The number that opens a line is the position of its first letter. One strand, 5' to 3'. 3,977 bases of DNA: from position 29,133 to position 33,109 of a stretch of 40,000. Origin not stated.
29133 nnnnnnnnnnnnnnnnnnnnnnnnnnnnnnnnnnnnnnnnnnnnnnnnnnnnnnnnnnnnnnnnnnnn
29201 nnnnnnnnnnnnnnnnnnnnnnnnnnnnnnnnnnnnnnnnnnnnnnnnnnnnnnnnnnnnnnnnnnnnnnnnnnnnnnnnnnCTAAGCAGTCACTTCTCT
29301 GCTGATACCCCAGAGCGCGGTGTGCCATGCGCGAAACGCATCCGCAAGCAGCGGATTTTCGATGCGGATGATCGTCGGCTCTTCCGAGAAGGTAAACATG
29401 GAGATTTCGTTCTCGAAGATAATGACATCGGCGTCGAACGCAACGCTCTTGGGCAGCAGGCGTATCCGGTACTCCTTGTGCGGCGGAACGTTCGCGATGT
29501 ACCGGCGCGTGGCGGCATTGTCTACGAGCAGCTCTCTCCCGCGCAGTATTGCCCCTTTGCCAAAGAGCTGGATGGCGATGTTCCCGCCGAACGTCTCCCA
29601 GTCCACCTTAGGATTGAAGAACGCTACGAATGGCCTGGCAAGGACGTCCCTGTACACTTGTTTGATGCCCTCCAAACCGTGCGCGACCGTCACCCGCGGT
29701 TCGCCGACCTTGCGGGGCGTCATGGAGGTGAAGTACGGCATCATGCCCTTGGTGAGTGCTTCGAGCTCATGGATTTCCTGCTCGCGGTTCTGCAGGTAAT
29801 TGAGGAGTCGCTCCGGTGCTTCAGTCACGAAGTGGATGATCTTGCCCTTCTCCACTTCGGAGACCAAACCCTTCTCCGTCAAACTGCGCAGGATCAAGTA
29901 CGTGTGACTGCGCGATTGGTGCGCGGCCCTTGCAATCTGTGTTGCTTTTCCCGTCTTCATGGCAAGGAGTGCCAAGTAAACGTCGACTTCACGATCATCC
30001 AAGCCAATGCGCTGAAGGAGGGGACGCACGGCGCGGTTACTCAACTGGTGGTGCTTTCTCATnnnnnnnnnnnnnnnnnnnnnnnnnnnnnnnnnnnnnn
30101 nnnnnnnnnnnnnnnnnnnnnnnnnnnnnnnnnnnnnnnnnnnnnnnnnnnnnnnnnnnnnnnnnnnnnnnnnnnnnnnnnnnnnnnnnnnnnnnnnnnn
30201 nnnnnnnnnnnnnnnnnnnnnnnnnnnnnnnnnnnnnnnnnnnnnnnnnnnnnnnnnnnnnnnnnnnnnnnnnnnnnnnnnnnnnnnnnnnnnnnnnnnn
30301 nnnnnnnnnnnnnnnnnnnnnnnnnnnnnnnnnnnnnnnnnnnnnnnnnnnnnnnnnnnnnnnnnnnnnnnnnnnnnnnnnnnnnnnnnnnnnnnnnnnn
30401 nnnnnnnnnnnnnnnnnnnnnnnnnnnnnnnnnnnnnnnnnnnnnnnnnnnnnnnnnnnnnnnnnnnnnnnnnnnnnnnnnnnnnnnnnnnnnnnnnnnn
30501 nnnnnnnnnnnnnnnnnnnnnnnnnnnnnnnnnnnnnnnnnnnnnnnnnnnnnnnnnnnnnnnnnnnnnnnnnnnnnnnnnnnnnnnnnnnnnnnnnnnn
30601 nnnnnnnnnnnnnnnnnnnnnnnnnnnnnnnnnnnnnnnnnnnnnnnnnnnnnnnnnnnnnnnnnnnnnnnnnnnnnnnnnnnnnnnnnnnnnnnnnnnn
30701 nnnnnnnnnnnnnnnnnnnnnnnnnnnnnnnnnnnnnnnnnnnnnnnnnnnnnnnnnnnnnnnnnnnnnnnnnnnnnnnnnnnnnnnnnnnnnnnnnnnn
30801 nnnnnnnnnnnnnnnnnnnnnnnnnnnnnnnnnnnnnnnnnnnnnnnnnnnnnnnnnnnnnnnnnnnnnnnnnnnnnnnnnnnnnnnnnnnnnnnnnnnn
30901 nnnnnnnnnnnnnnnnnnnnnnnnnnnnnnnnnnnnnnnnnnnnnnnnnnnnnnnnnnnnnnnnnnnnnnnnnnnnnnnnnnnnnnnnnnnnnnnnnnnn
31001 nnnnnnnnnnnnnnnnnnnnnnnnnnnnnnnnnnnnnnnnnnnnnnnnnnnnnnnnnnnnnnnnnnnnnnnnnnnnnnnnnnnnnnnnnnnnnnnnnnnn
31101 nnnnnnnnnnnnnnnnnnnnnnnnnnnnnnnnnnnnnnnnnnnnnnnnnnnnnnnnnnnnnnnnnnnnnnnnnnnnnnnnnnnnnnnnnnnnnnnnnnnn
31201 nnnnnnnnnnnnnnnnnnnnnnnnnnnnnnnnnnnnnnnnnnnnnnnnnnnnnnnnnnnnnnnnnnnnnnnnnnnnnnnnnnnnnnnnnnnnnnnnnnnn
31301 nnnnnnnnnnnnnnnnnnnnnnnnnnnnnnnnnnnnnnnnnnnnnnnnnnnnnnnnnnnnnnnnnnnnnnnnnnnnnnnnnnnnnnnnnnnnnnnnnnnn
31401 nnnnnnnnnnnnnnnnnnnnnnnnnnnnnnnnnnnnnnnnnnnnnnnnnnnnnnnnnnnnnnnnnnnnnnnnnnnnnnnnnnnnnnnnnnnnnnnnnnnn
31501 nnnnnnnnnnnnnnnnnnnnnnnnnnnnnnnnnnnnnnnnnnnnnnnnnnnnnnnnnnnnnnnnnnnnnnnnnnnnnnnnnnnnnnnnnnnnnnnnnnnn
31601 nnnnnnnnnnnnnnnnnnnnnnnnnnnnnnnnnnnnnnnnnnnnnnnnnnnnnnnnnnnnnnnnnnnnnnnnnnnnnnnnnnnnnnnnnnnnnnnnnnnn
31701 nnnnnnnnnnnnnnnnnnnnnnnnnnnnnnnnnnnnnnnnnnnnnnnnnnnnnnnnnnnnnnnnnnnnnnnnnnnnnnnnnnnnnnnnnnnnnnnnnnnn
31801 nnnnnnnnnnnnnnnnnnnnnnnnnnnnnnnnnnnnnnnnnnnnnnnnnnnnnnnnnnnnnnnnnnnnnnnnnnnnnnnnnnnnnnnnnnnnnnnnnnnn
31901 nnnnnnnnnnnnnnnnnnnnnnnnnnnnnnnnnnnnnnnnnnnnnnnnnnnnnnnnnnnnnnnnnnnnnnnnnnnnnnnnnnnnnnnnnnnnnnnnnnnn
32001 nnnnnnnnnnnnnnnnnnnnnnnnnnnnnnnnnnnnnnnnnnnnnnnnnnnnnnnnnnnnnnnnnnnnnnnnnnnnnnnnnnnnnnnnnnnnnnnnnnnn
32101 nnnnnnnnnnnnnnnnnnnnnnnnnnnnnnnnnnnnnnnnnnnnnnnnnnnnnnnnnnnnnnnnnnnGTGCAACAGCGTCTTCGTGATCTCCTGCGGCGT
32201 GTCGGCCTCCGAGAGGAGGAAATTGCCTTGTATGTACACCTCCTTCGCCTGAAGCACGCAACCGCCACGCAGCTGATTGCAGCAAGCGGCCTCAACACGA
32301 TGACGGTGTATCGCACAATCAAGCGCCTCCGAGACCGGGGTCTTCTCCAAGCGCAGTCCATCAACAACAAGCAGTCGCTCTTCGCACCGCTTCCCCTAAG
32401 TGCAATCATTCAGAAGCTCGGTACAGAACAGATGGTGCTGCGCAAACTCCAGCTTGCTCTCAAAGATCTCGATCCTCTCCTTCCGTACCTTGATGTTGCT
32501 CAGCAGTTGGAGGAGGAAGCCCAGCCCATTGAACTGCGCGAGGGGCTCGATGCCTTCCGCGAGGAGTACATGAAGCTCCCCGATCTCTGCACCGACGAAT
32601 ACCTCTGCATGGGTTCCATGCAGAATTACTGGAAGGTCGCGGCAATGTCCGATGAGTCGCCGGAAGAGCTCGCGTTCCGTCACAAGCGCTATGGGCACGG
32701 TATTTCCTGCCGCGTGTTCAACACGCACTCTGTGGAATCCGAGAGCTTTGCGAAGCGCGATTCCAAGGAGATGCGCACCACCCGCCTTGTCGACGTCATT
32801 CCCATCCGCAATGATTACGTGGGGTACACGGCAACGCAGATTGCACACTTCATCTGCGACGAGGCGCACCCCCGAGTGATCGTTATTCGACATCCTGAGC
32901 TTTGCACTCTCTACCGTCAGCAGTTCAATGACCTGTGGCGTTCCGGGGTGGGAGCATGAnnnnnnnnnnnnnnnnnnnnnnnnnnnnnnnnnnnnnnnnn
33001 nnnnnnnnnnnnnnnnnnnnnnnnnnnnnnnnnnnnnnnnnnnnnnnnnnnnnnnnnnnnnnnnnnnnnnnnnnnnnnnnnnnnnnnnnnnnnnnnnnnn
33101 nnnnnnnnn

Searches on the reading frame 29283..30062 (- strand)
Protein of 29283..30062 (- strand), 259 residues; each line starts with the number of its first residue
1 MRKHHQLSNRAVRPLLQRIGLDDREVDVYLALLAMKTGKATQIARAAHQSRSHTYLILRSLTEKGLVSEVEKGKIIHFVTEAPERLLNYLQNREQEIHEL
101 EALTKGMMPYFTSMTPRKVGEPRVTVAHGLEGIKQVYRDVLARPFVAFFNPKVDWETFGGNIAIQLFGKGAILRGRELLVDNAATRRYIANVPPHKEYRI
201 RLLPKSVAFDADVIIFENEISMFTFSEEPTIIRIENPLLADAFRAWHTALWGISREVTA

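Call 28: search_protein_families(library=pfam, proteins=[window:29283-30062:-], max_evalue=0.01)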
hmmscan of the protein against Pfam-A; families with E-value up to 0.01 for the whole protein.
window:29283-30062:- (259 aa): 2 families
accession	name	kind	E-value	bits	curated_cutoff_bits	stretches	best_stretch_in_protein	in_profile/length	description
PF01978.25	TrmB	-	1.2e-12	48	25.6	1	16-73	1-58/68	Sugar-specific transcriptional regulator TrmB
PF09339.16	HTH_IclR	-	0.00083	19.5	22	1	35-69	14-50/52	IclR helix-turn-helix domain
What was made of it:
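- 29283..30062 (-): TrmB-family HTH regulator interleaved in the array. Pfam PF01978, E 1e-12 (call 28).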

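Call 59: search_protein_families(library=padloc, proteins=[window:29283-30062:-], max_evalue=0.1)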
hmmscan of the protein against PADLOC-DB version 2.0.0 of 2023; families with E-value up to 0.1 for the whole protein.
window:29283-30062:- (259 aa): 5 families
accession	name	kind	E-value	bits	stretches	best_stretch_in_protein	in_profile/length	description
PDLC01434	CasR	-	1.6e-05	22.9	1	12-77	117-181/191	"CAS-I,CAS-II,CAS-III,CAS-IV,CAS-V,CAS-VI; associated_signaling"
PDLC01268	CasR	-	0.00079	17.4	1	19-76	120-174/179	"CAS-I,CAS-II,CAS-III,CAS-IV,CAS-V,CAS-VI; associated_signaling"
PDLC01858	CARF3--CARF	-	0.0019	16.2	1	16-75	138-195/204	-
PDLC01044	Csa3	-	0.025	12.4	1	18-77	131-184/194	Type I-A associated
PDLC01863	CARF3--CARF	-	0.047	11.4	1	11-71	107-166/182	-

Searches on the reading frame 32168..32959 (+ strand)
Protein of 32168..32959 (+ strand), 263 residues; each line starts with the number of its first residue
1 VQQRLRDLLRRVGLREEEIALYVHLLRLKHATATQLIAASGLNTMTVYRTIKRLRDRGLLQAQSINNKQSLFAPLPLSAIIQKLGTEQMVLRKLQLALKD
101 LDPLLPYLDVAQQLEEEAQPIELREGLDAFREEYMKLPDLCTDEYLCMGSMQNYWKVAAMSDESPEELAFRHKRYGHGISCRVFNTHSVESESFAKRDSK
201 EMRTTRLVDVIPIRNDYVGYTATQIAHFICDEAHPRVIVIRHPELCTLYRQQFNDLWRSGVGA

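Call 28: search_protein_families(library=pfam, proteins=[window:32168-32959:+], max_evalue=0.01)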
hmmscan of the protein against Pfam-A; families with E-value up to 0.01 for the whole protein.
window:32168-32959:+ (263 aa): 2 families
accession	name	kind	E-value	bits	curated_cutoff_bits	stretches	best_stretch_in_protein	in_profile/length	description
PF01978.25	TrmB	-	1.8e-10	40.9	25.6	1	9-76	1-66/68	Sugar-specific transcriptional regulator TrmB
PF13730.12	HTH_36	-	0.0021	18.3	25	1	13-60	2-55/55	Helix-turn-helix domain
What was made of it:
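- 32168..32959 (+): TrmB-family HTH regulator interleaved in the array. Pfam PF01978, E 2e-10 (call 28).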
